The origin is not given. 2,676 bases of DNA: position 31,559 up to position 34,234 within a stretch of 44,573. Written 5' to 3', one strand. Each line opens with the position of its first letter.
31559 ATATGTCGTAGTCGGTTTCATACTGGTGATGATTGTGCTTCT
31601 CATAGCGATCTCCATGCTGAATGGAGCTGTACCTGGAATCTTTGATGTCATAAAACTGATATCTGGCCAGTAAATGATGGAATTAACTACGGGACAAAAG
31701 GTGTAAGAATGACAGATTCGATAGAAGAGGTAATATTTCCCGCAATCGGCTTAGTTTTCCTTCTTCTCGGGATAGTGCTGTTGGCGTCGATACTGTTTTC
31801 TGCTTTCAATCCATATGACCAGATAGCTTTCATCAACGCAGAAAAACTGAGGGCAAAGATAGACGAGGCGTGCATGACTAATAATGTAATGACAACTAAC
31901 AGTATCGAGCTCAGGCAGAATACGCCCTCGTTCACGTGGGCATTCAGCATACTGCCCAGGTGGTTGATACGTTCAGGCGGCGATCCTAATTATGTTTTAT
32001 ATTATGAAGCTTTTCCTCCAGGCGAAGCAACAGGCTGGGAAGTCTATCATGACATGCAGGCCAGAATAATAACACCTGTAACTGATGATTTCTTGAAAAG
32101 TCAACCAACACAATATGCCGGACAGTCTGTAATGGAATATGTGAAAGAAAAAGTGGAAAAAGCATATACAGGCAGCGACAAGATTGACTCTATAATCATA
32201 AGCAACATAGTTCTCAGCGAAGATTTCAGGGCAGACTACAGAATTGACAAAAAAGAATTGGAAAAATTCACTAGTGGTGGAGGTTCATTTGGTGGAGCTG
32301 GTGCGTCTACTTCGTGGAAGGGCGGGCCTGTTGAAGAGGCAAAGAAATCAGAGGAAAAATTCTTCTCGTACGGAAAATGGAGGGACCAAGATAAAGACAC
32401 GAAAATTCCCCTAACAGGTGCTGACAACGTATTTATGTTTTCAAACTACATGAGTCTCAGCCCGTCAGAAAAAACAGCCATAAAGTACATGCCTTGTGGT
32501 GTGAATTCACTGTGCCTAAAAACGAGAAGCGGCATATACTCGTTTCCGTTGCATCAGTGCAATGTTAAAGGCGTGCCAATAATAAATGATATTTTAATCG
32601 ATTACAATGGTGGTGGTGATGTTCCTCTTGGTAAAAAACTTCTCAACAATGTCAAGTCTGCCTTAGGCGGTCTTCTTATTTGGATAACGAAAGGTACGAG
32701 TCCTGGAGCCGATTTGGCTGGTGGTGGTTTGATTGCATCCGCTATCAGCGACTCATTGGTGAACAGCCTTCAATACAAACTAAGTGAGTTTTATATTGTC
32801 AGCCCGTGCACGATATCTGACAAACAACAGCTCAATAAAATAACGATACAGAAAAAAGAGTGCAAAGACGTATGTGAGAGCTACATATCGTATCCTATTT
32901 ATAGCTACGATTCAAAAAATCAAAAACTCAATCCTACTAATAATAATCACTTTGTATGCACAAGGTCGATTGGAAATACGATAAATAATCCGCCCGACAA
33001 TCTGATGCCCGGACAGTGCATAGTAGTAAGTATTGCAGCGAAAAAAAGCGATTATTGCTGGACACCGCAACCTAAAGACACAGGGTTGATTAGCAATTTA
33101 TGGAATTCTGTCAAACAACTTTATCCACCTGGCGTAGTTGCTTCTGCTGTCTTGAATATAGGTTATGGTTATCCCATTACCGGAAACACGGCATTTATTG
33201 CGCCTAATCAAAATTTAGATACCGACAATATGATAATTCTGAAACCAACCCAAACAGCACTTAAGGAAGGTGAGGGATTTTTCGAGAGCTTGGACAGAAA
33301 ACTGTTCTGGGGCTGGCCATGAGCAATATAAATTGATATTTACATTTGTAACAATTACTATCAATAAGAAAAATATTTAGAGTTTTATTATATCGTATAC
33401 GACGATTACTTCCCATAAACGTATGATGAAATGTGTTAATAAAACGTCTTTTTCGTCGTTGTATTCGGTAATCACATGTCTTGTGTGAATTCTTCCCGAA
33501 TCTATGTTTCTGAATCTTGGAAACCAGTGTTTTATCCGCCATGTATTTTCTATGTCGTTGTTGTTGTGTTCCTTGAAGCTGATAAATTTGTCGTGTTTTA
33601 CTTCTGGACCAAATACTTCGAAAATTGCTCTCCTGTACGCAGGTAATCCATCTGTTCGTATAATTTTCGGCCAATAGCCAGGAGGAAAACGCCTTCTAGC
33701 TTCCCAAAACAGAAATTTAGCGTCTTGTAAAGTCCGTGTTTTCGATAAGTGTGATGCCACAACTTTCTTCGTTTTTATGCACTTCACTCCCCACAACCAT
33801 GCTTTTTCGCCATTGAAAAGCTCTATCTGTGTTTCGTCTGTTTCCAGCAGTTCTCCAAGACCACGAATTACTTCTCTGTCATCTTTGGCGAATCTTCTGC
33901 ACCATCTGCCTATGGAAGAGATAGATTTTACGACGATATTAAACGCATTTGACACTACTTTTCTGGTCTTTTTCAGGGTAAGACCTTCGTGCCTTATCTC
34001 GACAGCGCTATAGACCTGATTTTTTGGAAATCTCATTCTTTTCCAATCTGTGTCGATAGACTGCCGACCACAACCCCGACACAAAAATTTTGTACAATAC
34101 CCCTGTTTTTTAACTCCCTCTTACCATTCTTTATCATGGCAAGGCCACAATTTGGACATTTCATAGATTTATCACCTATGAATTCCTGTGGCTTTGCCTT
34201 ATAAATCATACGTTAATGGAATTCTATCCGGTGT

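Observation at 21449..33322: Divergent type IV pilus-like locus: intein-split ATPase, platform protein, and a 10-gene operon of helix-anchored proteins with no recognisable pilin globular domains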

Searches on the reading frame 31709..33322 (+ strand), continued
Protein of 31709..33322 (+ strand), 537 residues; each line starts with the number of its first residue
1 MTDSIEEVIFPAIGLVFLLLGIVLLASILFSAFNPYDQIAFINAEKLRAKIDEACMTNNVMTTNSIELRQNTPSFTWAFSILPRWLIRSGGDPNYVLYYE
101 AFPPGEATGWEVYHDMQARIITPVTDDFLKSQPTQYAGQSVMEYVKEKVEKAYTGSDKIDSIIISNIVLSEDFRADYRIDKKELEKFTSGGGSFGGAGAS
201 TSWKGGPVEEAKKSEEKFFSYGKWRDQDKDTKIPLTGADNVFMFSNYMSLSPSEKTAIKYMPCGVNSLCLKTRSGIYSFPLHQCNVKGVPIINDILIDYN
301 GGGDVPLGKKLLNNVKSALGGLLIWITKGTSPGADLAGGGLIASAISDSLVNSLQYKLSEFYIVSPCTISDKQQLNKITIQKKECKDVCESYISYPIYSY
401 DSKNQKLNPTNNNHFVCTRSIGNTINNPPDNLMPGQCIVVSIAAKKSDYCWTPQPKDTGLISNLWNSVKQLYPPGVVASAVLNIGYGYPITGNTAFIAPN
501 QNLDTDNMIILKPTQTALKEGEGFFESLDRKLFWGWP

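Call 78: list_cluster_members(proteins=[P0089, P0096, P0110, P0125, P0137, P0145, P0157, P0170, P0176, P0179])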
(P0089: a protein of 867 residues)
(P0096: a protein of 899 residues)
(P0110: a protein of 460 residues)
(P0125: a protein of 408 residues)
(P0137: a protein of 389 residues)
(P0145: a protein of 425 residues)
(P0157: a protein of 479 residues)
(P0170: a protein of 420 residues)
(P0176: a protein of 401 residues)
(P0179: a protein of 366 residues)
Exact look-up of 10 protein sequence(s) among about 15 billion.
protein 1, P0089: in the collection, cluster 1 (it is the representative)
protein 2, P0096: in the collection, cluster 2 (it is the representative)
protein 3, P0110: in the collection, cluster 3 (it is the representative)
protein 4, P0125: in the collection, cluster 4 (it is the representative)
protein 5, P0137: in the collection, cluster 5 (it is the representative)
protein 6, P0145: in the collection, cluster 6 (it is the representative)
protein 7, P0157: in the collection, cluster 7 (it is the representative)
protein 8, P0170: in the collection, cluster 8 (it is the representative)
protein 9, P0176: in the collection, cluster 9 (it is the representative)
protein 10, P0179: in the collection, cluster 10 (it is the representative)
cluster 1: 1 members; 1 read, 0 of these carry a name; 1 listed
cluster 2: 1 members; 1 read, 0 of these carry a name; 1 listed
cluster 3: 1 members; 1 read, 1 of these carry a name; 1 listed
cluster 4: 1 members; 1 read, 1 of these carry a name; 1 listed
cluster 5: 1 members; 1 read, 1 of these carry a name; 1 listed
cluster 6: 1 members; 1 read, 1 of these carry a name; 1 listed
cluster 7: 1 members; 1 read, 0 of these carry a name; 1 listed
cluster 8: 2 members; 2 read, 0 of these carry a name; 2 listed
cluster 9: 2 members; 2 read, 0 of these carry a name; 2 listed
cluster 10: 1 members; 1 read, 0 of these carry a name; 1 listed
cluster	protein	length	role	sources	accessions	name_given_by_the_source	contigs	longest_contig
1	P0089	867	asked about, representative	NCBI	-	-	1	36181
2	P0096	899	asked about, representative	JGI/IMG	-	-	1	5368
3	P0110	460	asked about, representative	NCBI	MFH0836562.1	MAG: hypothetical protein V1870_00365 [Candidatus Aenigmatarchaeota archaeon]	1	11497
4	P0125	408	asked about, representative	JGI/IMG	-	hypothetical protein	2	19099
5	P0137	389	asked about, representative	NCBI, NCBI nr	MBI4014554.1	MAG: hypothetical protein HY365_01230 [Candidatus Aenigmarchaeota archaeon] | hypothetical protein [Candidatus Aenigmarchaeota archaeon]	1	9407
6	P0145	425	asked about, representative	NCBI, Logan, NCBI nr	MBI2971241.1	MAG: hypothetical protein HYY37_02360 [Candidatus Aenigmarchaeota archaeon] | hypothetical protein [Candidatus Aenigmarchaeota archaeon]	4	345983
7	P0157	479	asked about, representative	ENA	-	-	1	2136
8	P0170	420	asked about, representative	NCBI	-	-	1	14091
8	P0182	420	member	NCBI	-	-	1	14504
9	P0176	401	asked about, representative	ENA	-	-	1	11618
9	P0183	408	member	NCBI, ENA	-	-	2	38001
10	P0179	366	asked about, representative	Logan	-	-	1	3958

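Call 90: find_encoding_contigs(protein=P0060, flank=10000, max_places=2)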
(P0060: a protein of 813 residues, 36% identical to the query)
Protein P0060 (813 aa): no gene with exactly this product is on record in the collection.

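Call 91: find_encoding_contigs(protein=P0001, flank=3000, max_places=2)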
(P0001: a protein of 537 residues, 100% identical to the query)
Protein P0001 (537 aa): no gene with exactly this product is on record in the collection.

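Call 92: list_cluster_members(proteins=[P0060, P0001, P0053, P0059, P0061])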
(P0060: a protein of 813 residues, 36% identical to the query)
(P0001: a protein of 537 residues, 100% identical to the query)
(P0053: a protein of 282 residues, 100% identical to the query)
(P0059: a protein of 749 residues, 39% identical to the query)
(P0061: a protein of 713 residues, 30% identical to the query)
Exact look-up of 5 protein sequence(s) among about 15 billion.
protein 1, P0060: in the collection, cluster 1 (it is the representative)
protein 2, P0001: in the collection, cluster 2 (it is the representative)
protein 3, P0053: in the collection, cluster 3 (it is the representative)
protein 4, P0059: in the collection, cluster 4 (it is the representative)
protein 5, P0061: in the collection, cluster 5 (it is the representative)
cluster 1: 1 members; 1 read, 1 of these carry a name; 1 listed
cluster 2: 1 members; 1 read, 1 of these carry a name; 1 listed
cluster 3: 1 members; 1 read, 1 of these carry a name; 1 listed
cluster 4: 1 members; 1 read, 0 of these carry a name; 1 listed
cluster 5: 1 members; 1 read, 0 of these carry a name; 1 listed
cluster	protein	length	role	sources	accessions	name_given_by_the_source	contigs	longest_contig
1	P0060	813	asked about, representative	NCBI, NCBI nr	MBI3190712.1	transglycosylase SLT domain-containing protein [archaeon]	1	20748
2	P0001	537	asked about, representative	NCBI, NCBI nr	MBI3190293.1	hypothetical protein HYZ41_01165 [archaeon] | hypothetical protein [archaeon]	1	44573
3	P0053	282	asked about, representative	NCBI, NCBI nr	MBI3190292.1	hypothetical protein HYZ41_01160 [archaeon] | hypothetical protein [archaeon]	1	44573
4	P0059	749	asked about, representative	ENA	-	-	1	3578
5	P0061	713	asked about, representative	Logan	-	-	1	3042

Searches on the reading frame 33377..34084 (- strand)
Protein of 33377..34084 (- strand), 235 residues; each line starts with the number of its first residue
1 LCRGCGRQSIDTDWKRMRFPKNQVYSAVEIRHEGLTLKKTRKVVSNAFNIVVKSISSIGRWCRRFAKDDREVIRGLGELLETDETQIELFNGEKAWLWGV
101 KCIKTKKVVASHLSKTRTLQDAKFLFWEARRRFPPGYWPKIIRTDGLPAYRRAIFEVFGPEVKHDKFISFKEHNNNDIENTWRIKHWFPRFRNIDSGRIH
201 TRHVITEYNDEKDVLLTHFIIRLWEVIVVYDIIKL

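Call 15: search_protein_families(library=pfam, proteins=[window:33377-34084:-], max_evalue=0.1)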
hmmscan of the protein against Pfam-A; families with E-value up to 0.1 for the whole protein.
window:33377-34084:- (235 aa): 2 families
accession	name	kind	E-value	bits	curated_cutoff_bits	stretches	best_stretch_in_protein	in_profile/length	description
PF13610.12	DDE_Tnp_IS240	-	8.7e-08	32.8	27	1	82-195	6-117/139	DDE domain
PF00665.32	rve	-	8.7e-05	23.2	32.6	1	78-153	6-81/102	Integrase core domain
